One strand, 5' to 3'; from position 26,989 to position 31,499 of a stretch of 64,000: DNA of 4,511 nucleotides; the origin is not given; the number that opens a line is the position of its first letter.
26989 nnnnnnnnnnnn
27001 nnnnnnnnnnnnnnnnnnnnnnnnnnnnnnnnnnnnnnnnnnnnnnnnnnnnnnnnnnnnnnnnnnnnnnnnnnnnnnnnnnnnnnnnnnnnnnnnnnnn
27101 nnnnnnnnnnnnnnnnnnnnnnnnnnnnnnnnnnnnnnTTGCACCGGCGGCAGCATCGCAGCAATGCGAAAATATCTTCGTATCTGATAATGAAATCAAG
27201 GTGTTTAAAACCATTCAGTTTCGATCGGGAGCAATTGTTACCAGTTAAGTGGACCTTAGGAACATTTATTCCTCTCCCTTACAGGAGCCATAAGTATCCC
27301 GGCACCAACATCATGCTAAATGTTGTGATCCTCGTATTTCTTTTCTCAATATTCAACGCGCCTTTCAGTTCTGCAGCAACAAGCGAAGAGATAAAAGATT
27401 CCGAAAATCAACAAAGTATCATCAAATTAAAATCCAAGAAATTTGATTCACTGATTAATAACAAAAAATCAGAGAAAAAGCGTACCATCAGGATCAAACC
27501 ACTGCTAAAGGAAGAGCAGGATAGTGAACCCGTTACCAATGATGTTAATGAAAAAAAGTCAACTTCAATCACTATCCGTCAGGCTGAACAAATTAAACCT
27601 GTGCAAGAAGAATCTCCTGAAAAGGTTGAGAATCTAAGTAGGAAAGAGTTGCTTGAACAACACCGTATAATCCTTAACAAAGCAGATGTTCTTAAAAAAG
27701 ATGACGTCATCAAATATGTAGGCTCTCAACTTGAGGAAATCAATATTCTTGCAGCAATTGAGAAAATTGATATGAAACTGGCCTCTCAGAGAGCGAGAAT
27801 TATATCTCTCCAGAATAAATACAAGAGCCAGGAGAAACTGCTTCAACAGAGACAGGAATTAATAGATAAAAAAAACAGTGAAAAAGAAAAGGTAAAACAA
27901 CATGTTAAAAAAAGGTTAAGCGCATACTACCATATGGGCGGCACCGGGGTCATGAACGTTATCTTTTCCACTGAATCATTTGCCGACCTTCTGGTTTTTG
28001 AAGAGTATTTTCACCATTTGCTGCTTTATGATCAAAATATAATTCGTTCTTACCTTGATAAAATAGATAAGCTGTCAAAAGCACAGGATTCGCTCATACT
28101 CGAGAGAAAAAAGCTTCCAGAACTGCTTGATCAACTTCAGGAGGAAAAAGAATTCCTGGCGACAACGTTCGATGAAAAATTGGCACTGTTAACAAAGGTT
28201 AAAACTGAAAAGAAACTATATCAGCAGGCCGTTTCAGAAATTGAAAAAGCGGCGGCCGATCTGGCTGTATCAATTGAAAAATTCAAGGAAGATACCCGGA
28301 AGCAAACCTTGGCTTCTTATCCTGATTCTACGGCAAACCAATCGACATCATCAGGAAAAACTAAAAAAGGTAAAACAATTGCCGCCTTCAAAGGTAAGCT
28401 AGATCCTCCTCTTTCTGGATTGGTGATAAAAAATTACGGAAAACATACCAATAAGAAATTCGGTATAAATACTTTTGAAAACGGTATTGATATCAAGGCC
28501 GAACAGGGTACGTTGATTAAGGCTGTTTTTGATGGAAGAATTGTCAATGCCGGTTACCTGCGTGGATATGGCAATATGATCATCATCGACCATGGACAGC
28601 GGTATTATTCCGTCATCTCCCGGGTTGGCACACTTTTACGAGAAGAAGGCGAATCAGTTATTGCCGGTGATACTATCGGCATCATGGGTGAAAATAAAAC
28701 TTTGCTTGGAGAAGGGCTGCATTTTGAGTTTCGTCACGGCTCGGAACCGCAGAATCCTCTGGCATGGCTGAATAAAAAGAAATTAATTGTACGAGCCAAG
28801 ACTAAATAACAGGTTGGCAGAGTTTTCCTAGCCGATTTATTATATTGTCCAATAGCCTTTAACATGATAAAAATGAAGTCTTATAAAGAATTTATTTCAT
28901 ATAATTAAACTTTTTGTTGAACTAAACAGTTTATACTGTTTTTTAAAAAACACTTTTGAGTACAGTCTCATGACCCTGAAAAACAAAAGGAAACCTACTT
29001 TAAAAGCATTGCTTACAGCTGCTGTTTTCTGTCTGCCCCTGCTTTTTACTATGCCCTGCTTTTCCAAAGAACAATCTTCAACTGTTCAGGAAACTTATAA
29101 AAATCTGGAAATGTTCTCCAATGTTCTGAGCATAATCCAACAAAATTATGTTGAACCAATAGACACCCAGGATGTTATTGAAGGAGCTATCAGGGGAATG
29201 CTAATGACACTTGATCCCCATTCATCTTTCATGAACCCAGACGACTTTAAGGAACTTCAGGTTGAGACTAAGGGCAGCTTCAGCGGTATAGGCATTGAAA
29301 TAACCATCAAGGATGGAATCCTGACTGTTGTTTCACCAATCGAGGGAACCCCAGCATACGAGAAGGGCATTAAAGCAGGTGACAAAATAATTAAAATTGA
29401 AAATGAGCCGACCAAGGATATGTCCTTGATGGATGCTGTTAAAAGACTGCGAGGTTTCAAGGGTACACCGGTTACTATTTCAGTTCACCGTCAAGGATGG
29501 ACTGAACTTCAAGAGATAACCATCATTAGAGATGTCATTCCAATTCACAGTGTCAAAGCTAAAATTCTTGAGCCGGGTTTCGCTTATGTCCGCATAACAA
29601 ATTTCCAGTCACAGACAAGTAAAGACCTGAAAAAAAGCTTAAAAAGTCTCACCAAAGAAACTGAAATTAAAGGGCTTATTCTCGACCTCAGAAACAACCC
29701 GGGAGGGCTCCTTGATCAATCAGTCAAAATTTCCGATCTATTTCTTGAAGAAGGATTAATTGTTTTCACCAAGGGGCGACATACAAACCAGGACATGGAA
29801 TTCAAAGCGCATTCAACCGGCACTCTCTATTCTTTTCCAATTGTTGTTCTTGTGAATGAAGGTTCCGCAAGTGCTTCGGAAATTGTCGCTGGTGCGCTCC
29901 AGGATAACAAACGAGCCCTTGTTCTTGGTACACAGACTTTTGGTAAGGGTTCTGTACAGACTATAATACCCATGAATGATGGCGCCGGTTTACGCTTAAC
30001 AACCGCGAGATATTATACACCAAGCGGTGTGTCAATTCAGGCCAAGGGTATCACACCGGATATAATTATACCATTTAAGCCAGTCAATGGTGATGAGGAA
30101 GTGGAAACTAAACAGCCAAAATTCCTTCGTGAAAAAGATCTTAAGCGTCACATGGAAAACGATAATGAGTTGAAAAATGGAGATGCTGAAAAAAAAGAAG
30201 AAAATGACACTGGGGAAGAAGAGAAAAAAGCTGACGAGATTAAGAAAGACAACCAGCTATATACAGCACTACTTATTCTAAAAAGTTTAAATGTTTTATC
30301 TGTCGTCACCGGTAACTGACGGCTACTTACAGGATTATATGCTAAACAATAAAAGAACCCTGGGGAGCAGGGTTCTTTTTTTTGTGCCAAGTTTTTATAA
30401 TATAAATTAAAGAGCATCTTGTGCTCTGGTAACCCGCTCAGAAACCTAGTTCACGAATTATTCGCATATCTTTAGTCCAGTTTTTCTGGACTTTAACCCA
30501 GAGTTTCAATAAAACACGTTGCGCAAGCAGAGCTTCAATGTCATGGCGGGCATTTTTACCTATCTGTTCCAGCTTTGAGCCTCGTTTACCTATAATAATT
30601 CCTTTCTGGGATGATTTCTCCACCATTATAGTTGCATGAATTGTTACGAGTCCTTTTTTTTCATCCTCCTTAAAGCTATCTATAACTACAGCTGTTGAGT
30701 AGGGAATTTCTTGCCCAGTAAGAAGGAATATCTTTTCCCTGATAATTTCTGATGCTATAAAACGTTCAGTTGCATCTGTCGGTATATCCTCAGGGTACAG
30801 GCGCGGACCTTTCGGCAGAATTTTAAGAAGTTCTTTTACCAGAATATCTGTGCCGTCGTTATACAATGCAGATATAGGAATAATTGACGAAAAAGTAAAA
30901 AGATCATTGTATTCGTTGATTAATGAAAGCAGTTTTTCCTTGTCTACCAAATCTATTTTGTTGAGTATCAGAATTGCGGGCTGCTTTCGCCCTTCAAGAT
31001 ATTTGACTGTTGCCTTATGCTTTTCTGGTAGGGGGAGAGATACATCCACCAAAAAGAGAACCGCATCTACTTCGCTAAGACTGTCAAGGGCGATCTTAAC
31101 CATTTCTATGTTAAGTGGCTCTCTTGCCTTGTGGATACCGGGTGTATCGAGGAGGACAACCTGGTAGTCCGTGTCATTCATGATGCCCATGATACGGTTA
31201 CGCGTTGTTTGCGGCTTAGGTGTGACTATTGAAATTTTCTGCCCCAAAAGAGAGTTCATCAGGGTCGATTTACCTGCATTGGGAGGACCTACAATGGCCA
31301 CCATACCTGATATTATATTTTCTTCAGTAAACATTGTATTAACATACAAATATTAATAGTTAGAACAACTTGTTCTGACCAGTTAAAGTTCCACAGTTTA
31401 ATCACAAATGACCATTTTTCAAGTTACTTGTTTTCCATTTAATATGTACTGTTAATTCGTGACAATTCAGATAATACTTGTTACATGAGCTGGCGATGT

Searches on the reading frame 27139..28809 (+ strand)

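Call 9: search_protein_families(library=ncbifam, proteins=[window:27139-28809:+], max_evalue=1e-10)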
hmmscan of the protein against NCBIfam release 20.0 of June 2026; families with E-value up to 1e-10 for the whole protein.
window:27139-28809:+ (556 aa): 7 families
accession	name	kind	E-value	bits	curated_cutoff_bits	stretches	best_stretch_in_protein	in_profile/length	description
NF008123.1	PRK10871.1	equivalog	2.2e-18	66.8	311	1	395-545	225-363/365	murein hydrolase activator NlpD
NF040883.1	amid_act_ActS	equivalog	8.5e-17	61.2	375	1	387-545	84-234/242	amidase activator ActS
NF008644.1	PRK11637.1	equivalog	1.1e-16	60.9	270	1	183-545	12-384/385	murein hydrolase activator EnvC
NF052530.1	Heli_ShapePgp3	exception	1.9e-14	53.4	300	1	314-546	34-266/270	peptidoglycan metallopeptidase Pgp3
NF050804.1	CellDivDipMCaul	equivalog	4.4e-12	45.6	900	1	400-534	486-616/634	cell division endopeptidase DipM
NF047755.1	LIC_10271_M23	exception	4.7e-12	46.1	180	1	391-540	66-205/207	LIC_10271 family cell wall hydrolase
NF052336.1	PdgHdaseHSB100310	equivalog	3.3e-11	43.1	500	1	413-537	27-147/316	peptidoglycan hydrolase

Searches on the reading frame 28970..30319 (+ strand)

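Call 9: search_protein_families(library=ncbifam, proteins=[window:28970-30319:+], max_evalue=1e-10)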
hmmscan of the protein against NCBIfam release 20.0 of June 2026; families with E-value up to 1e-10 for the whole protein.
window:28970-30319:+ (449 aa): 10 families
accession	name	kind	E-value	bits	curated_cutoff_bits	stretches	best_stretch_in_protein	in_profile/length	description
TIGR03900.1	prc_long_Delta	hypoth_equivalog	6.2e-125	418.3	660.95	1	39-410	73-447/973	MXAN_5808 family serine peptidase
TIGR00225.1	prc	subfamily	9.5e-111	370.1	218.6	1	58-373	2-320/335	C-terminal processing peptidase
NF052377.1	lmo1851_S41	exception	1.6e-96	323.9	725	1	31-369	30-369/468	lmo1851 family serine protease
NF045590.1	Cterm_S41_CtpC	exception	1.1e-94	317.6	665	1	55-370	64-381/418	carboxyl-terminal processing protease CtpC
NF045588.1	Cterm_S41_CtpA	exception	3.1e-91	306.2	625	1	51-381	56-389/401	carboxyl-terminal processing protease CtpA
NF045589.1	Cterm_S41_CtpB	exception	2.7e-89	299.7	633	1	39-369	54-382/416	carboxyl-terminal processing protease CtpB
NF045591.1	Cterm_S41_CtpZ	exception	3.4e-79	266.5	525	1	38-368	41-375/403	carboxyl-terminal processing protease CtpZ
NF051464.1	tail_spec_CT441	exception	5.2e-67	227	700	1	65-368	207-526/645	tail-specific protease Tsp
NF008388.1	PRK11186.1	exception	5.6e-52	177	825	1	65-380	206-538/663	carboxy terminal-processing peptidase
NF033424.1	chlamy_CPAF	equivalog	8.1e-15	54.4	250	0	285-367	453-538/564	protease-like activity factor CPAF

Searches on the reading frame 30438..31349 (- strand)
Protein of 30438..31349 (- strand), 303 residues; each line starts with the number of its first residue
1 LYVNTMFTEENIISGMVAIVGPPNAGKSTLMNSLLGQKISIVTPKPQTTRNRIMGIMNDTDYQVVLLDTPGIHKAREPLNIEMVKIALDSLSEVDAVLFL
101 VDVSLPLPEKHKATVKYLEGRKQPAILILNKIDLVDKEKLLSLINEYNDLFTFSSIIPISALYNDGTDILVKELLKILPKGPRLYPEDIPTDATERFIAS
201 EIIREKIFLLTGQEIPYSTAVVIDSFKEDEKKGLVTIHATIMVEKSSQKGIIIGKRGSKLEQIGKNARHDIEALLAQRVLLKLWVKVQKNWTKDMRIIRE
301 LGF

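Call 9: search_protein_families(library=ncbifam, proteins=[window:30438-31349:-], max_evalue=1e-10)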
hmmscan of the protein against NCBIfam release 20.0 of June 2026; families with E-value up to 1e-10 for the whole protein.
window:30438-31349:- (303 aa): 14 families
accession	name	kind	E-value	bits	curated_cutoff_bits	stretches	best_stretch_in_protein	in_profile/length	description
NF000908.1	PRK00089.1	equivalog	1.1e-112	376.1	237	1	14-303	3-291/291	GTPase Era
TIGR00436.1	era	equivalog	2.1e-87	292.9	116.25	1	15-286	1-270/270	GTPase Era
TIGR03594.1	GTPase_EngA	equivalog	1.7e-32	113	306.7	1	16-182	2-164/432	ribosome biogenesis GTPase Der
TIGR00231.1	small_GTP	domain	5.4e-27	94.6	42.5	1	17-174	6-162/164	GTP-binding protein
NF003661.0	PRK05291.1-3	equivalog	9.2e-27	94.5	380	1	10-176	211-368/448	tRNA uridine-5-carboxymethylaminomethyl(34) synthesis GTPase MnmE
TIGR00450.1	mnmE_trmE_thdF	equivalog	3.5e-23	82.4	252.6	1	17-149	212-344/446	tRNA uridine-5-carboxymethylaminomethyl(34) synthesis GTPase MnmE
NF002828.0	PRK03003.1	equivalog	7.2e-23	80.9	631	1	12-184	38-206/477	ribosome biogenesis GTPase Der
NF007071.0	PRK09518.1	equivalog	1.3e-20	73.5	953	1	13-182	270-435/706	bifunctional cytidylate kinase/GTPase Der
TIGR03918.1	GTP_HydF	equivalog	8.2e-20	71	325.55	1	16-180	9-169/392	[FeFe] hydrogenase H-cluster maturation GTPase HydF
TIGR03596.1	GTPase_YlqF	equivalog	2.5e-18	66.4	208.2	0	17-73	121-174/276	ribosome biogenesis GTPase YlqF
TIGR03156.1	GTP_HflX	equivalog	7.7e-14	51.4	216.75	1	16-176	191-349/351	GTPase HflX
TIGR03598.1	GTPase_YsxC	equivalog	3.8e-13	49.5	124.45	1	17-173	21-184/186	ribosome biogenesis GTP-binding protein YihA/YsxC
NF008956.1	PRK12299.1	equivalog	5e-13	48.7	300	1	17-178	161-325/327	GTPase ObgE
TIGR02729.1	Obg_CgtA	equivalog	7.3e-13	48.2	280.25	1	17-178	160-328/329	Obg family GTPase CgtA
